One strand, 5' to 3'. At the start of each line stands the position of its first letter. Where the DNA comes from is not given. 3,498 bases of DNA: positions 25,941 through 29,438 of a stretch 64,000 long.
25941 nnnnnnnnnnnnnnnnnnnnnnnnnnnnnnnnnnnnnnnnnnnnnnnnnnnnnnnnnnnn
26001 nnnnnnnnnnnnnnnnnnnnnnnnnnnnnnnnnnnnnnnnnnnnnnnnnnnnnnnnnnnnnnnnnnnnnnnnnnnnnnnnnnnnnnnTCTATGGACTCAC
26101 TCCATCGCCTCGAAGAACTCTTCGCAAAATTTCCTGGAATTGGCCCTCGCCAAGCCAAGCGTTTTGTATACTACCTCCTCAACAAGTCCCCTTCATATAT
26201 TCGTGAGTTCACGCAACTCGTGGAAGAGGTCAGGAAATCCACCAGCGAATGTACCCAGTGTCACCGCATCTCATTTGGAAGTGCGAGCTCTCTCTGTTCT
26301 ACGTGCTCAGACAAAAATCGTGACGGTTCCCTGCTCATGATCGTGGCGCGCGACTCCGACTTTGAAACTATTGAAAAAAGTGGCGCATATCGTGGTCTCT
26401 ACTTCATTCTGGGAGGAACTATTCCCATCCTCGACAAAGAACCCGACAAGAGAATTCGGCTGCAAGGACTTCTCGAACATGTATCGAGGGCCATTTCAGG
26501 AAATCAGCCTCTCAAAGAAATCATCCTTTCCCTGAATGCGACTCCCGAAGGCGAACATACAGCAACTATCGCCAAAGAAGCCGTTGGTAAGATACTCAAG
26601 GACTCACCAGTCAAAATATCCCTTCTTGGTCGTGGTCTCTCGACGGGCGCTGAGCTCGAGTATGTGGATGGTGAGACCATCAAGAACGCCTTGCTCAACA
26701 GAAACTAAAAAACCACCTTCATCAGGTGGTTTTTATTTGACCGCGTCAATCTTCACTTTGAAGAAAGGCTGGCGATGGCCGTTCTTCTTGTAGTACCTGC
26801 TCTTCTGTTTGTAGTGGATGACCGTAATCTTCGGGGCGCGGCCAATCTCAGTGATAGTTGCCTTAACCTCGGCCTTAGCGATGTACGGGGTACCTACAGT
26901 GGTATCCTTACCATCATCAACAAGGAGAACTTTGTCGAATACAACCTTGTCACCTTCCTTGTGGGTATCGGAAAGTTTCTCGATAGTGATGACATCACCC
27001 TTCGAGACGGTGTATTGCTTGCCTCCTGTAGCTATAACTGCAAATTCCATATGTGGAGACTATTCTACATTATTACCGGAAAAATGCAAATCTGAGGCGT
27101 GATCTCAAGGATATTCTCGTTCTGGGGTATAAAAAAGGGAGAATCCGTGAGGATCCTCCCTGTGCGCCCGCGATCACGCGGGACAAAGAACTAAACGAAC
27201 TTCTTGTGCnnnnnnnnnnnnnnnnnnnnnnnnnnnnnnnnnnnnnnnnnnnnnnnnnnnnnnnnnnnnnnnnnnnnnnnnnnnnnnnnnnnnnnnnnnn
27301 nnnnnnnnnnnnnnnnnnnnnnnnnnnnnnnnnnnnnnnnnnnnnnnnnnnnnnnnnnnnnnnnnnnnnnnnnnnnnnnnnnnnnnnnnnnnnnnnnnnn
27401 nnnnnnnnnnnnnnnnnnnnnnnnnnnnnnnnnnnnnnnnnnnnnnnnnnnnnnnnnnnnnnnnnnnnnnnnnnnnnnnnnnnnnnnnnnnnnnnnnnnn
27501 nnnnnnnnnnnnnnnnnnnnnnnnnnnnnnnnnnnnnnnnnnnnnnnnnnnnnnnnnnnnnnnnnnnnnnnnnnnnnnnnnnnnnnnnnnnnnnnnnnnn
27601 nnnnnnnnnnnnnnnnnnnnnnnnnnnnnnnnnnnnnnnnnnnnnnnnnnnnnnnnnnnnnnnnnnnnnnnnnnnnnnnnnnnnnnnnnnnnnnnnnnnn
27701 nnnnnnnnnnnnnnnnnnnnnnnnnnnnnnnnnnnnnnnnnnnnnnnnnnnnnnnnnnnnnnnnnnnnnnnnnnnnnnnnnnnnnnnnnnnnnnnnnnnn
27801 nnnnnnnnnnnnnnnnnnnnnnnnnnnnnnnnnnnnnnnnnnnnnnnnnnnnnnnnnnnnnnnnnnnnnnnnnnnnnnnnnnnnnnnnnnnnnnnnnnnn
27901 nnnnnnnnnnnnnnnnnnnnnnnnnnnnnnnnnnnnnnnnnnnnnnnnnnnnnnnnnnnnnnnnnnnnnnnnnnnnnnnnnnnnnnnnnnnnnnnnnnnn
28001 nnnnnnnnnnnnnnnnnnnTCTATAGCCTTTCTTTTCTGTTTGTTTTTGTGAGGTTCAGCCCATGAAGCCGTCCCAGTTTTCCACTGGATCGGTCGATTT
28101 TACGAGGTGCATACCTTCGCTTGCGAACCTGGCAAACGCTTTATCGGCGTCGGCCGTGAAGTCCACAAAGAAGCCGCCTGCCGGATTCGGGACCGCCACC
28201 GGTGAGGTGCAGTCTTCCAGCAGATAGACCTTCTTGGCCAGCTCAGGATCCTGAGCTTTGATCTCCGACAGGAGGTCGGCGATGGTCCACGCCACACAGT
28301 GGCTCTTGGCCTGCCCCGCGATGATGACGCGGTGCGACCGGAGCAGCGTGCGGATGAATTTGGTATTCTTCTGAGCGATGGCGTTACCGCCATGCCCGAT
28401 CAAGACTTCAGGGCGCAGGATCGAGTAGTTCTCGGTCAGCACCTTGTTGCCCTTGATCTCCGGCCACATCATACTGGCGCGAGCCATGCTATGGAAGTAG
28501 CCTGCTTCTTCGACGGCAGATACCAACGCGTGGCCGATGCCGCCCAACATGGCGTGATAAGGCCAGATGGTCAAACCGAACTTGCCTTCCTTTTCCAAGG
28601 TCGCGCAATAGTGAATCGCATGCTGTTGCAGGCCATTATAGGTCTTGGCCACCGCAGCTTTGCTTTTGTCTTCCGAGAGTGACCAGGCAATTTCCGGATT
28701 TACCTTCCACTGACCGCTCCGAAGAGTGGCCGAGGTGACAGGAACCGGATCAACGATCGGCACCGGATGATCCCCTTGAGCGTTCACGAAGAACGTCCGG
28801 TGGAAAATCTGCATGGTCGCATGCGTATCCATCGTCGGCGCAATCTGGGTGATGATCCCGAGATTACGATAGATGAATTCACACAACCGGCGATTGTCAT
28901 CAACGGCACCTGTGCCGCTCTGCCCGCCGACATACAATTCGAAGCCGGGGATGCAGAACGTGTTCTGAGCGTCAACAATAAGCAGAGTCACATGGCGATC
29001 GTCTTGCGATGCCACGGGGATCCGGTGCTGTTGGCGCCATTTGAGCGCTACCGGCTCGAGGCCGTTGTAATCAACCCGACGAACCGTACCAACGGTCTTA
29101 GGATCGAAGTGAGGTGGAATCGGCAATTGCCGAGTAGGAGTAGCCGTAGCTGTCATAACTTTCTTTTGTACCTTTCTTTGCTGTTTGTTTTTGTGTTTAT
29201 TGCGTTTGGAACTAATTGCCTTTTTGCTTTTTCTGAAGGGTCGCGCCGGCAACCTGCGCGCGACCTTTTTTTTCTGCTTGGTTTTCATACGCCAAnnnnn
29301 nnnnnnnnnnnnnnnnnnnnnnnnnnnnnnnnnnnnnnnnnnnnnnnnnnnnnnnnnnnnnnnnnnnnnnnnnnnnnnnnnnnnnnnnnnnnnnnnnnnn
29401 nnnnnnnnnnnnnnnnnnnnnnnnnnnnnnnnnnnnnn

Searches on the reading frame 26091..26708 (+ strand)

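Call 24: search_protein_families(library=pfam, proteins=[window:26091-26708:+], max_evalue=0.01)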
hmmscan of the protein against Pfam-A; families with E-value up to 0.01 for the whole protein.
window:26091-26708:+ (205 aa): 4 families
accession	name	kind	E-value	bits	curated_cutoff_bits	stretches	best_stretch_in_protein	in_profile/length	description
PF13662.12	Toprim_4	-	5.9e-10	39.7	25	1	81-177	2-82/85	Toprim domain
PF21175.2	RecR_C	-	5.1e-07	29.4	22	1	182-204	1-23/24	RecR, C-terminal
PF21176.3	RecR_HhH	-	3.7e-06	27.1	27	1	6-45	3-42/45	RecR, helix-hairpin-helix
PF01751.28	Toprim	-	4.5e-05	24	23.1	1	82-176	2-93/96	Toprim domain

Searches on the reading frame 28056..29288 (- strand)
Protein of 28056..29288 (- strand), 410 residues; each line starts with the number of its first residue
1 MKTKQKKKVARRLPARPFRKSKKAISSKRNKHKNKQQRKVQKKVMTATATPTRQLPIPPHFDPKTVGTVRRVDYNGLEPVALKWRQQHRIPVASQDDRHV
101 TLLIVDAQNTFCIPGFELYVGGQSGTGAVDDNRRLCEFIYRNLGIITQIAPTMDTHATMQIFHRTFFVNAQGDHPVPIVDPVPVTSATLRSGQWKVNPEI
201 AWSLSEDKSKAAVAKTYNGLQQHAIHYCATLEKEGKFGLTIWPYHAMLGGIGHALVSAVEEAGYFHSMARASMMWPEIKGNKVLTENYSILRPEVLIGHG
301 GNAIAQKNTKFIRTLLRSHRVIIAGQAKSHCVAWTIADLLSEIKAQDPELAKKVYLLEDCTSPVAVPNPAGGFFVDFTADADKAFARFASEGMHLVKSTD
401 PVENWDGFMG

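Call 24: search_protein_families(library=pfam, proteins=[window:28056-29288:-], max_evalue=0.01)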
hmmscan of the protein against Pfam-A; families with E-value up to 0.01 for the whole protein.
window:28056-29288:- (410 aa): 0 families

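Call 27: search_protein_families(library=padloc, proteins=[window:28056-29288:-], max_evalue=0.01)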
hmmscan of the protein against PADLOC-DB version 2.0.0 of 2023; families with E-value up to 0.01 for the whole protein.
window:28056-29288:- (410 aa): 0 families

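Call 28: search_protein_families(library=phrogs, proteins=[window:28056-29288:-], max_evalue=0.01)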
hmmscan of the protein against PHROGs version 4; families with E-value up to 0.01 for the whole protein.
window:28056-29288:- (410 aa): 0 families

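Call 31: search_solved_structures(query=window:28056-29288:-, max_evalue=1)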
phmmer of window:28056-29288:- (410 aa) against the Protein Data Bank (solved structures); distinct sequences matched with E-value up to 1: 0.

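Call 57: find_homologous_proteins(query=window:28056-29288:-, max_evalue=0.00001)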
Query window:28056-29288:- (410 aa): 8000 proteins with E <= 0.00001 among 8000 candidates; the best 120 are listed.
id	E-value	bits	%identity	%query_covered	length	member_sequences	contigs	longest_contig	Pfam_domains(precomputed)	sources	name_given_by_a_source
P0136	1.0e-242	824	96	89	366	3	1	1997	-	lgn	-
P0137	1.5e-183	629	68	100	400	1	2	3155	-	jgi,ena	-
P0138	9.1e-181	620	74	88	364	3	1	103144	-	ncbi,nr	ncbi:MAG: isochorismatase [Candidatus Pacebacteria bacterium]|nr:isochorismatase [Candidatus Paceiba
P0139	1.8e-177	609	75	89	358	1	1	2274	-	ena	-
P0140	3.4e-177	608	75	87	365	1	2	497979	-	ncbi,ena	-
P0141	9.3e-174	596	69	89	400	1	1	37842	-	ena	-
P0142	3.5e-172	591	67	95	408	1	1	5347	-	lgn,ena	-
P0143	7.1e-170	584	72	89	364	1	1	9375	-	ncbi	-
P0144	8.2e-170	583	71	87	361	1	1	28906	-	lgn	-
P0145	8.2e-169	580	72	87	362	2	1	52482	-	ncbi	-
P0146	1.0e-135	471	62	87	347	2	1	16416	-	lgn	-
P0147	1.1e-134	468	62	86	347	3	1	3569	-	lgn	-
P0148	6.3e-134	465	60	87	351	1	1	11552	-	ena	-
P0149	2.1e-133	464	60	88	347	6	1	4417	-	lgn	-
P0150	2.6e-133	463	58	89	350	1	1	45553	-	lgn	-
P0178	4.3e-130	453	59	85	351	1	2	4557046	-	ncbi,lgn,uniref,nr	ncbi:hypothetical protein Pse7367_0567 [Thalassoporum mexicanum PCC 7367]|uniref:hypothetical protei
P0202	3.8e-129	450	60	87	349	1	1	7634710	-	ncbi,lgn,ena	-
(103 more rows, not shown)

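Call 77: find_encoding_contigs(protein=P0178, flank=6000, max_places=1)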
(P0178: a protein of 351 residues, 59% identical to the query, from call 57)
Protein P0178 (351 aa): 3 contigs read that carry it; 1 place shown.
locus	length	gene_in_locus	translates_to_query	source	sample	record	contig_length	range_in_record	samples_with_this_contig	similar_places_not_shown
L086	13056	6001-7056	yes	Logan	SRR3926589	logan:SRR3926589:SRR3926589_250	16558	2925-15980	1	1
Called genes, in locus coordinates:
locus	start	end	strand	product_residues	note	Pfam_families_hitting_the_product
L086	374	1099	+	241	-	-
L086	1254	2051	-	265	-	PF07082:DUF1350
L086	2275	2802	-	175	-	PF01967:MoaC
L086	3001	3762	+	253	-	PF09601:DUF2459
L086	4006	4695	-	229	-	PF00293:NUDIX, PF19368:WHD_AraR, PF21906:WHD_NrtR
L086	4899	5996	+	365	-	PF13672:PP2C_2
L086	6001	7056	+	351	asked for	-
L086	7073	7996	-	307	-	PF00924:MS_channel_2nd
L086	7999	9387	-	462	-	-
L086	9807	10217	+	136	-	-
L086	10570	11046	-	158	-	-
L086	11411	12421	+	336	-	PF08240:ADH_N, PF00107:ADH_zinc_N, PF13602:ADH_zinc_N_2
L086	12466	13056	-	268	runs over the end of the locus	PF00069:Pkinase, PF07714:PK_Tyr_Ser-Thr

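Call 78: find_encoding_contigs(protein=P0202, flank=6000, max_places=1)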
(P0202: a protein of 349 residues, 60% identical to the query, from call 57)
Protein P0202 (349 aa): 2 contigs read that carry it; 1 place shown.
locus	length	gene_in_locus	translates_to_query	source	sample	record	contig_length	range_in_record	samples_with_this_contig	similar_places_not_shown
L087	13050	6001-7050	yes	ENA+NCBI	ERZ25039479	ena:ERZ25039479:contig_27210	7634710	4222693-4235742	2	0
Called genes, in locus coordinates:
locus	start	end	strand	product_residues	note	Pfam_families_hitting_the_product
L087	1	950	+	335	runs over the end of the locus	PF00579:tRNA-synt_1b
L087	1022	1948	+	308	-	PF02219:MTHFR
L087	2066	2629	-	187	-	-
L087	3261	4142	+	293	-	PF13672:PP2C_2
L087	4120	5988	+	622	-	PF00069:Pkinase (weak)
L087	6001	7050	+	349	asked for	-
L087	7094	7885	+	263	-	-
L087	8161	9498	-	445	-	PF00005:ABC_tran, PF13304:AAA_21 (faint), PF09821:AAA_assoc_C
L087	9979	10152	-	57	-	-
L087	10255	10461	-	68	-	-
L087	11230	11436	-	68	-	-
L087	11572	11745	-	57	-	-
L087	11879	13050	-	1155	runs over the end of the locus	PF17757:UvrB_inter, PF02559:CarD_TRCF_RID, PF00270:DEAD, PF04851:ResIII, PF00271:Helicase_C, PF03461:TRCF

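Call 82: predict_structure(alignment_id=A4)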
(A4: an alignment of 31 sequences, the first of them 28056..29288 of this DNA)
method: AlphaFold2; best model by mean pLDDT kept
length: 410 residues; sequences in the alignment: 31
mean_pLDDT: 72.0   pTM: 0.69
mean pLDDT of the five models: 72.0, 71.8, 69.2, 64.4, 63.4
residues with pLDDT >= 90: 109; 70-90: 124; 50-70: 100; < 50: 77
segments of 3 or more residues with pLDDT < 50: 1-48, 117-124, 244-254, 288-293
pLDDT, mean of each block of 10 residues (from residue 1): 44 44 38 40 46 81 82 88 95 92 71 51 57 89 93 61 84 77 85 92 90 91 84 67 45 60 93 74 54 59 67 80 71 70 81 86 54 57 82 91 89
secondary structure, 60 per line:
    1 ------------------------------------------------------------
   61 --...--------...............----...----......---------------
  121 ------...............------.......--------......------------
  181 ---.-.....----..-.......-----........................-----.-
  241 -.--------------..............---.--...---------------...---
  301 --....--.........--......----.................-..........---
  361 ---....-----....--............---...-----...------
elements in order: H74-88 E100-105 H127-141 E148-154 H186-190 H198-204 H210-233 H257-270 E277-279 E295-297 E303-306 H309-317 E320-325 H330-346 H348-353 E354-357 E364-367 E373-376 H379-390 E394-396

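Call 85: fold_search(model_id=the predicted structure, library=pdb)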
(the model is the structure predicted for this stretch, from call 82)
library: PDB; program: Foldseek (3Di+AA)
matches with E <= 10: 545; with E <= 0.001: 1
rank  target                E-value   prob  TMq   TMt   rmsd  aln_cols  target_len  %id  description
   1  2wta                  9.4e-05  1.00  0.35  0.61   6.6       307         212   16  Acinetobacter baumanii nicotinamidase pyrazinamidease (released 2009-11-10)
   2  5bk6_A                4.7e-03  0.99  0.29  0.47  10.3       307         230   14  Structural and biochemical characterization of a non-canonical biuret hydrolase (BiuH) from the cyanuric acid cataboli (released 2018-02-21)
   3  6azs_B                5.2e-03  0.99  0.30  0.50  10.0       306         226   12  Structural and biochemical characterization of a non-canonical biuret hydrolase (BiuH) from the cyanuric acid cataboli (released 2018-02-21)
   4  6azn_B                8.9e-03  0.98  0.29  0.49   9.7       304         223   13  Structural and biochemical characterization of a non-canonical biuret hydrolase (BiuH) from the cyanuric acid cataboli (released 2018-02-21)
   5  6xjm_A                9.5e-03  0.96  0.29  0.47   9.0       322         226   13  Biuret Hydrolase (BiuH) from Rhodococcus sp. Mel C169S bound with biuret (released 2020-11-18)
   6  3kl2_B                1.1e-02  0.97  0.29  0.53   9.8       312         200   12  Crystal structure of a putative isochorismatase from Streptomyces avermitilis (released 2009-11-24)
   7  5bk6_B                1.2e-02  0.90  0.26  0.43  10.4       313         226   13  Structural and biochemical characterization of a non-canonical biuret hydrolase (BiuH) from the cyanuric acid cataboli (released 2018-02-21)
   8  6azs_A                1.3e-02  0.95  0.27  0.45   9.4       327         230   12  Structural and biochemical characterization of a non-canonical biuret hydrolase (BiuH) from the cyanuric acid cataboli (released 2018-02-21)
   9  6azs_C                1.4e-02  0.93  0.27  0.45  10.2       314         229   12  Structural and biochemical characterization of a non-canonical biuret hydrolase (BiuH) from the cyanuric acid cataboli (released 2018-02-21)
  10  3kl2_F                1.6e-02  0.94  0.29  0.52   9.8       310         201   11  Crystal structure of a putative isochorismatase from Streptomyces avermitilis (released 2009-11-24)
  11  6xjm_B                1.9e-02  0.92  0.28  0.47   9.3       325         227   13  Biuret Hydrolase (BiuH) from Rhodococcus sp. Mel C169S bound with biuret (released 2020-11-18)
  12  3kl2_E                2.3e-02  0.92  0.29  0.51   9.8       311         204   12  Crystal structure of a putative isochorismatase from Streptomyces avermitilis (released 2009-11-24)
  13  6xjm_C                2.4e-02  0.85  0.28  0.45   9.4       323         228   13  Biuret Hydrolase (BiuH) from Rhodococcus sp. Mel C169S bound with biuret (released 2020-11-18)
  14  3lqy                  2.6e-02  0.90  0.27  0.53  10.2       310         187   10  Crystal structure of putative isochorismatase hydrolase from Oleispira antarctica (released 2010-03-16)
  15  6azn_H                2.7e-02  0.89  0.28  0.46  10.0       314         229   12  Structural and biochemical characterization of a non-canonical biuret hydrolase (BiuH) from the cyanuric acid cataboli (released 2018-02-21)
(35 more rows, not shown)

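Call 87: search_protein_families(library=pfam, proteins=[window:28056-29288:-], max_evalue=5)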
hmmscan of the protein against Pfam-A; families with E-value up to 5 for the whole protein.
window:28056-29288:- (410 aa): 0 families

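Call 100: find_related_loci(query=A4, collection=metagenome_contigs, flank=7000)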
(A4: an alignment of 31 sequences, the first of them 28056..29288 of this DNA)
Query A4 (410 aa) in metagenome_contigs; peptide patterns used: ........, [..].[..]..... (x = any residue, [..] = any of these).
600 stretches matched a pattern (row limit reached: there are more); 588 encode a relative of the query (tblastn E <= 1e-3); the best 80 are kept; 80 distinct loci.
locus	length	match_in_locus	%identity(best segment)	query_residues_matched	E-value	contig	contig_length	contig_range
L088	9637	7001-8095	59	24-408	4e-141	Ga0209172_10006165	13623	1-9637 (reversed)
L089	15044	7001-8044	59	46-408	2e-136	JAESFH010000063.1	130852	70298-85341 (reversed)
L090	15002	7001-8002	60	57-405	9e-136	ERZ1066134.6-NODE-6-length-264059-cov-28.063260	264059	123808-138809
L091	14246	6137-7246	55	21-409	2e-134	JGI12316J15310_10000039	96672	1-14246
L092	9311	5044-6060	60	52-405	3e-134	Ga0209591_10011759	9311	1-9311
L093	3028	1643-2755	55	15-405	2e-139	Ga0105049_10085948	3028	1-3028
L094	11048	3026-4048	58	53-408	3e-133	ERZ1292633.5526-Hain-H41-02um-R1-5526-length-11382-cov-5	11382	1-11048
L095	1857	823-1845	58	48-405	3e-143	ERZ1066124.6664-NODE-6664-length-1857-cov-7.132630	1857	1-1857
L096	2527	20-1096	56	23-400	4e-138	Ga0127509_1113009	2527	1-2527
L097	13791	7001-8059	54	40-408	9e-131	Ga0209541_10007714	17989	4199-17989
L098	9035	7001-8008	58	54-404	1e-129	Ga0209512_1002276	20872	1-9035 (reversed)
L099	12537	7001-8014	57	53-407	5e-129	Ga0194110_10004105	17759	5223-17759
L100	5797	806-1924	52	3-405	5e-129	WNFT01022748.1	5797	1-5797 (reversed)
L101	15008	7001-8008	57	53-405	2e-128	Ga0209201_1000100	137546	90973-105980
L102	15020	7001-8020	58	45-400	3e-128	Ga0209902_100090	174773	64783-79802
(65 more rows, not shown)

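Call 117: search_protein_families(library=ncbifam, proteins=[window:28056-29288:-], max_evalue=1)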
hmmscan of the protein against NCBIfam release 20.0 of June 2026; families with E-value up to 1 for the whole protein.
window:28056-29288:- (410 aa): 1 family
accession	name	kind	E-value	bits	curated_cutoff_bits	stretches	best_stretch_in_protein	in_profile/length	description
NF005078.0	PRK06505.1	equivalog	0.19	10.8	446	1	314-345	3-34/271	enoyl-ACP reductase FabI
